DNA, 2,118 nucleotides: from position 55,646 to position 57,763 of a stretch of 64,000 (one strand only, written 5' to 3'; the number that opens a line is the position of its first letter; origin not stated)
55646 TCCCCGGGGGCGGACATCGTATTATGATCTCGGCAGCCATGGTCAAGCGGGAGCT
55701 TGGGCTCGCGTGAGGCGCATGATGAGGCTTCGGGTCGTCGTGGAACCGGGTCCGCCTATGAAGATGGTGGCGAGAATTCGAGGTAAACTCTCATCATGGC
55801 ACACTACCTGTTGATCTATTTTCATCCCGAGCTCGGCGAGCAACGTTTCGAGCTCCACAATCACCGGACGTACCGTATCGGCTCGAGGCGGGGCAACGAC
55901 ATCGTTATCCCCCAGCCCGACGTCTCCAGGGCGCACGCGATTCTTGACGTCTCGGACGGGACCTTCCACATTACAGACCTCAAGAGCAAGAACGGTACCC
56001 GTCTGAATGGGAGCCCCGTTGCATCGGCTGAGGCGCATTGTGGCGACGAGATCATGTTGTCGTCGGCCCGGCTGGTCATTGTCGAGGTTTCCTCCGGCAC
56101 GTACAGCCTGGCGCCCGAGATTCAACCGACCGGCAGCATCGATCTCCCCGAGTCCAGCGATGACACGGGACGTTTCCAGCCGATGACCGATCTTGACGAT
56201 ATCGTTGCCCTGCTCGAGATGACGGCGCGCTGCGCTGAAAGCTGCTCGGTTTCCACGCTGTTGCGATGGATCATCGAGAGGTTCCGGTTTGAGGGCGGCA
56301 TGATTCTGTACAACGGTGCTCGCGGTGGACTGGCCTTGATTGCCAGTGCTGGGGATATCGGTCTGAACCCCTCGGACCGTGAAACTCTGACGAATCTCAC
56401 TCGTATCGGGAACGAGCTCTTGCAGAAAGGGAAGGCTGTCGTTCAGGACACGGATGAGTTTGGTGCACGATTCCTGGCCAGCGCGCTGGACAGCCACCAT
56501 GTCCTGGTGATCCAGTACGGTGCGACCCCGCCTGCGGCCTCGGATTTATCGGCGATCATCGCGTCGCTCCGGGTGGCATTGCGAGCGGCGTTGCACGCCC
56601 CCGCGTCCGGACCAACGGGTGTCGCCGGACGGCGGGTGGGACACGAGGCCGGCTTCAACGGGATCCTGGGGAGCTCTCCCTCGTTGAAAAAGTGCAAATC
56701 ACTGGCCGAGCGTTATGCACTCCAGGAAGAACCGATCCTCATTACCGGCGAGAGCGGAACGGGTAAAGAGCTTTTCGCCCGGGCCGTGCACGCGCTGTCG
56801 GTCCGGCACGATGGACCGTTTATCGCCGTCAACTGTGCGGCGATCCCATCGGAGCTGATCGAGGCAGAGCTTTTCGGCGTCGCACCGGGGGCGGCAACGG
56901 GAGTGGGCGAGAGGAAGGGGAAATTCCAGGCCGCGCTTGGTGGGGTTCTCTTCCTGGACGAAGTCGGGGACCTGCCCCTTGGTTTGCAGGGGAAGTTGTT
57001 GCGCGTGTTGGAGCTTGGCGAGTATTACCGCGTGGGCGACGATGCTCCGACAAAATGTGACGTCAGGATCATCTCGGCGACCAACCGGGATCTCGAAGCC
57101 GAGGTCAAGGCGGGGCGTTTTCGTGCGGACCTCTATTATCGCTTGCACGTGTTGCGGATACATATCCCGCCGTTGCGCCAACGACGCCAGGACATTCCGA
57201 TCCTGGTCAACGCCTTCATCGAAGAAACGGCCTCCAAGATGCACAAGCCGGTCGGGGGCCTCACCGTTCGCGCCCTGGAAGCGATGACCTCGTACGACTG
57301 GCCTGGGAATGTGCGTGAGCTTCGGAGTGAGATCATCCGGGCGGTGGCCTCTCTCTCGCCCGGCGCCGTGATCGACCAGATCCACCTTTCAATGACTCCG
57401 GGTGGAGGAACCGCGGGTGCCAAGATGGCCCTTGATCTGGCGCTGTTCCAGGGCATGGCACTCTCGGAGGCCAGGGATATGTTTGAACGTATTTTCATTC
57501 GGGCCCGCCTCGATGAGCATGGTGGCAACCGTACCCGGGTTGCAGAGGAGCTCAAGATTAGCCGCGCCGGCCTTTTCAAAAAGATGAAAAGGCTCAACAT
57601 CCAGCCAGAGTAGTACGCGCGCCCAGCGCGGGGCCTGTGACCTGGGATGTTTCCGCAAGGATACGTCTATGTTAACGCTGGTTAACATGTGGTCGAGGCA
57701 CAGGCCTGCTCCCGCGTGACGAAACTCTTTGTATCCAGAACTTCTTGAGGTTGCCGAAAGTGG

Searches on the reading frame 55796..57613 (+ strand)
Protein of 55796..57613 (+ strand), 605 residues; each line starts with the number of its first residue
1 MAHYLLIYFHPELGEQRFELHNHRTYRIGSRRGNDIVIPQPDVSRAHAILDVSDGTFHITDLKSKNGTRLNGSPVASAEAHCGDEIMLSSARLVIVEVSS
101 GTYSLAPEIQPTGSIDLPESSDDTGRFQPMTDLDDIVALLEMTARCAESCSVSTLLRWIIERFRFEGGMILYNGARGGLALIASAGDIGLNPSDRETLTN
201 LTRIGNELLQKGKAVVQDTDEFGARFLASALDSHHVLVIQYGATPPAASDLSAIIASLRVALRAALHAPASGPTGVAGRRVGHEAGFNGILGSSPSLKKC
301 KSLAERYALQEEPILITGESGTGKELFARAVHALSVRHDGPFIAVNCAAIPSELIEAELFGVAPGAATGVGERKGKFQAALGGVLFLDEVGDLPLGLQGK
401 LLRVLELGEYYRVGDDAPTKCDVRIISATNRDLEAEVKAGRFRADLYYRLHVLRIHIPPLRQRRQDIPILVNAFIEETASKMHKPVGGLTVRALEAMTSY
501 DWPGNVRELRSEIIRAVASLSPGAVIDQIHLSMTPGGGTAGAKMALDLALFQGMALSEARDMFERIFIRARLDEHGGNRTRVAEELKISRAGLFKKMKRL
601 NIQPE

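Call 55: search_protein_families(library=pfam, proteins=[window:55796-57613:+], max_evalue=0.001)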
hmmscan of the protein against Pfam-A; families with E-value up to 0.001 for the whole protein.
window:55796-57613:+ (605 aa): 6 families
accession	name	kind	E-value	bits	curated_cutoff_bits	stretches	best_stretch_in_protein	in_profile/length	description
PF00158.32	Sigma54_activat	-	3.4e-62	209.5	20.2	1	290-456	1-168/168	Sigma-54 interaction domain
PF14532.12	Sigma54_activ_2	-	2.4e-20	73.6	25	1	291-460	1-138/138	Sigma-54 interaction domain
PF25601.1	AAA_lid_14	-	1.2e-18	67.2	27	1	461-532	1-71/87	AAA+ ATPase lid domain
PF00498.31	FHA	-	1.2e-15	58.1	20.7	1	26-88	1-66/67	FHA domain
PF16697.10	Yop-YscD_cpl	-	7.6e-11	42.6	33.2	1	17-96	11-91/94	Inner membrane component of T3SS, cytoplasmic domain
PF02954.25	HTH_8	-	1.1e-09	38.3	22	1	561-600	3-42/42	Bacterial regulatory protein, Fis family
